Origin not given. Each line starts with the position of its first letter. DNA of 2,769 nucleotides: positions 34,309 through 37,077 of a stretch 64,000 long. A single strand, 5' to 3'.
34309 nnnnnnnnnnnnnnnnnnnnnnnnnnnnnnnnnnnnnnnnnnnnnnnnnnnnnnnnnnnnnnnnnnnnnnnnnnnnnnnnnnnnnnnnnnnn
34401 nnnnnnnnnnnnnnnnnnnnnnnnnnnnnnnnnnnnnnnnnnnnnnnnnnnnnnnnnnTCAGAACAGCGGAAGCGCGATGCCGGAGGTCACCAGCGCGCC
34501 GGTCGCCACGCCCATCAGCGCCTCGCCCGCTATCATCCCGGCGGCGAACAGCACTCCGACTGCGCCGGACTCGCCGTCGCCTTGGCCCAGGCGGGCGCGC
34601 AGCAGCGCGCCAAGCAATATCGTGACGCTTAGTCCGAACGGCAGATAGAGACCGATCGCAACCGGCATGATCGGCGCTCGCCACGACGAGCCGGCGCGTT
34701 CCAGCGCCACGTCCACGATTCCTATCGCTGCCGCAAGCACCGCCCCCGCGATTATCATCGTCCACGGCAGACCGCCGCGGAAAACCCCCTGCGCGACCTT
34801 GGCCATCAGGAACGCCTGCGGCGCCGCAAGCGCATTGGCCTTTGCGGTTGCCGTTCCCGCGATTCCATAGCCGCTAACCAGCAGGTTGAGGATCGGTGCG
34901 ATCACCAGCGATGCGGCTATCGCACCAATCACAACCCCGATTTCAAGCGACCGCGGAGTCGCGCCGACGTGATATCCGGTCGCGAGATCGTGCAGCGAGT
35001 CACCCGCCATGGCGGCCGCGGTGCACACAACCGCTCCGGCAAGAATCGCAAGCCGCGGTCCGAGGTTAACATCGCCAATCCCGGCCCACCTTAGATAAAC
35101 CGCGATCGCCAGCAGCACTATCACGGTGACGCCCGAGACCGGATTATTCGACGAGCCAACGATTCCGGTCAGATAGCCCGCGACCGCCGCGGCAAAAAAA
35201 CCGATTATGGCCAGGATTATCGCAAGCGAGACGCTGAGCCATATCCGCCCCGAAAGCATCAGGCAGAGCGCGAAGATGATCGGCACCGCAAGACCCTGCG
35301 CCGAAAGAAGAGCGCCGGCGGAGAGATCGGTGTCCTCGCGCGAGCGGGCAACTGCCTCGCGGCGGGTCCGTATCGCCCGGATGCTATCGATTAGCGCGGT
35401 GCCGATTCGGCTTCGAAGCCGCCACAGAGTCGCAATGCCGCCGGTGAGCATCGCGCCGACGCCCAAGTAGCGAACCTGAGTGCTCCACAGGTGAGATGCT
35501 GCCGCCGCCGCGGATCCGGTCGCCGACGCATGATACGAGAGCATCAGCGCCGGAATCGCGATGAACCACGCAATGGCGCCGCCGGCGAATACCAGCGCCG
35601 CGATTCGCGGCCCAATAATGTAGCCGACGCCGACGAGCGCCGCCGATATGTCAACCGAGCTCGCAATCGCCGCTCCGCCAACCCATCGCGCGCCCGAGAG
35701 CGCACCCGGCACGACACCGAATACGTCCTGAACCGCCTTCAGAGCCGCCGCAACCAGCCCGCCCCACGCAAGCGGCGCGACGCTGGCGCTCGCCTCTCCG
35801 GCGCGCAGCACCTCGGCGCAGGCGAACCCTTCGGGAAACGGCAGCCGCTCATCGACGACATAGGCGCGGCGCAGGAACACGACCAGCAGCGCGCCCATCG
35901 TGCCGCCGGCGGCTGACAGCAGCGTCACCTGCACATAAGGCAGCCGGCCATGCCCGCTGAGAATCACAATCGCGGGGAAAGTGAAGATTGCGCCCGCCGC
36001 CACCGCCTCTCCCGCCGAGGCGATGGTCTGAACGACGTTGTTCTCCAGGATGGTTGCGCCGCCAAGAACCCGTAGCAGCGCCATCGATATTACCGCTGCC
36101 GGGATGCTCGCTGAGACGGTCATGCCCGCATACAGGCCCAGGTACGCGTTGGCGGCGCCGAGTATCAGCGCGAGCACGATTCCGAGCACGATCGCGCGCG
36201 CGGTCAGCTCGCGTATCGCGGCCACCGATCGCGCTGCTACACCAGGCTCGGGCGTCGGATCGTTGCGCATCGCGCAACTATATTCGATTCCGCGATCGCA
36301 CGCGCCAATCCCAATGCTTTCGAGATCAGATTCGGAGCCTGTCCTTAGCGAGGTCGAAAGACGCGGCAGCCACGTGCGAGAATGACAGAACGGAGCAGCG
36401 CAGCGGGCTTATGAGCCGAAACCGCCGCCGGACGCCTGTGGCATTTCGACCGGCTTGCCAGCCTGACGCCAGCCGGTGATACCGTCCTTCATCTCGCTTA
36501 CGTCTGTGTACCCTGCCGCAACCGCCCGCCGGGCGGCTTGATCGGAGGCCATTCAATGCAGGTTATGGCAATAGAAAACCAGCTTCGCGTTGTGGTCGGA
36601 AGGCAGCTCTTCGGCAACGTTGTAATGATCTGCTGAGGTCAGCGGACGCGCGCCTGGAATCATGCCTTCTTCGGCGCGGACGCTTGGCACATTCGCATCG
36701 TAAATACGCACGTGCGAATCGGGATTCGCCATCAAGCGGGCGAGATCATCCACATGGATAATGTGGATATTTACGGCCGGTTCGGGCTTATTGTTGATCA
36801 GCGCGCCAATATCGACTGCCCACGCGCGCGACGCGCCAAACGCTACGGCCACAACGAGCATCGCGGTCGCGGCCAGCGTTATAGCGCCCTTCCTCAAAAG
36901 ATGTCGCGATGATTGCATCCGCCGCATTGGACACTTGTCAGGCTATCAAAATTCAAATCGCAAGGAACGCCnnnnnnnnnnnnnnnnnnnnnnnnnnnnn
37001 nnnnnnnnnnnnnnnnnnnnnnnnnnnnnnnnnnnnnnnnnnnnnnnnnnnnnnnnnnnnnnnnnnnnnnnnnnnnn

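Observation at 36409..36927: Periplasmic rhodanese with an in-frame TGA in the active-site loop: candidate selenoprotein or fresh pseudogene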

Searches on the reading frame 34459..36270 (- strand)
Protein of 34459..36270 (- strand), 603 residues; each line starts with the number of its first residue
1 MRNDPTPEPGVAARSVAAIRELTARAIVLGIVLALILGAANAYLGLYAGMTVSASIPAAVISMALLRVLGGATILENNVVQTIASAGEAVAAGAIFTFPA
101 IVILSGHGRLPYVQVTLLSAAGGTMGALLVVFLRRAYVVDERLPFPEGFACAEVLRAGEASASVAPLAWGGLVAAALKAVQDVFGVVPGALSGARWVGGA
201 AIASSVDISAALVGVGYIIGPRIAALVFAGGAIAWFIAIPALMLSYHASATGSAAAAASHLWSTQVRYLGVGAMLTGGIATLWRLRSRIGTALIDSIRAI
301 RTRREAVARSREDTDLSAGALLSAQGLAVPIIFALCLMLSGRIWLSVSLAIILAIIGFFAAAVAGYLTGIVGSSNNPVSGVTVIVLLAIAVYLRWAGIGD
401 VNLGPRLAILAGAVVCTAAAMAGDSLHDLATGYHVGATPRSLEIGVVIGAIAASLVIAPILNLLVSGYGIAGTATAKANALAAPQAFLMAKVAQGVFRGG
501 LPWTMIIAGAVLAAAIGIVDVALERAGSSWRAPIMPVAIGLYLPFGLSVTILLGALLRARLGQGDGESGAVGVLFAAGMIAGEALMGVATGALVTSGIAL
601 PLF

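Call 49: search_protein_families(library=pfam, proteins=[window:34459-36270:-], max_evalue=0.001)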
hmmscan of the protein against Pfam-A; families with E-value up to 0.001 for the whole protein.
window:34459-36270:- (603 aa): 1 family
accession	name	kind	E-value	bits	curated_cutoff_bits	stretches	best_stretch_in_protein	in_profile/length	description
PF03169.20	OPT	-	1.7e-88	298.3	25.8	1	21-591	1-620/623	OPT oligopeptide transporter protein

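Call 79: search_protein_families(library=ncbifam, proteins=[window:34459-36270:-], max_evalue=0.01)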
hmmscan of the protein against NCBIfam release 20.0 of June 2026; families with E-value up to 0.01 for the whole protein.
window:34459-36270:- (603 aa): 2 families
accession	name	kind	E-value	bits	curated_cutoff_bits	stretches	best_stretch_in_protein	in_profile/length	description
TIGR00733.1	TIGR00733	equivalog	5.4e-156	520.5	182.5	1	21-594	1-588/589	OPT family oligopeptide transporter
TIGR00728.1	OPT_sfam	superfamily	4.6e-81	273.3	128.35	1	18-589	13-652/659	OPT family oligopeptide transporter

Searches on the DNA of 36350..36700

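Call 76: search_rna_families(source=window, start=36350, end=36700, threshold=evalue, max_evalue=10)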
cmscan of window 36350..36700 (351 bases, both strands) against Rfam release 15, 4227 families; matches with E-value up to 10: 1.
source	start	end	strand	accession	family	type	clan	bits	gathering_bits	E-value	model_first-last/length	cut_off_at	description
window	36572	36686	+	RF02508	Atu_Ti4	Gene; sRNA;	-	14.5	40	2.8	1-107/107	no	Rhizobiales sRNA Atu_Ti4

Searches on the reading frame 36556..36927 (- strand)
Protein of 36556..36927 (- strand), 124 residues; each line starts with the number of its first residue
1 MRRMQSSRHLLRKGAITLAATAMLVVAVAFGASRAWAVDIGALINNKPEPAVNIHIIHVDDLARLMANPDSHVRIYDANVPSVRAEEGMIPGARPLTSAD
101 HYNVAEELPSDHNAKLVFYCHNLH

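Call 4: search_protein_families(library=pfam, proteins=[window:36556-36927:-], max_evalue=1)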
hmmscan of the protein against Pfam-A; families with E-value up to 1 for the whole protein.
seq(124 aa): 1 family
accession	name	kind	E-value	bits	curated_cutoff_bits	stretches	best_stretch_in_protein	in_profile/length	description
PF00581.25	Rhodanese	-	0.00061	20.6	22.2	1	60-121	3-69/102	Rhodanese-like domain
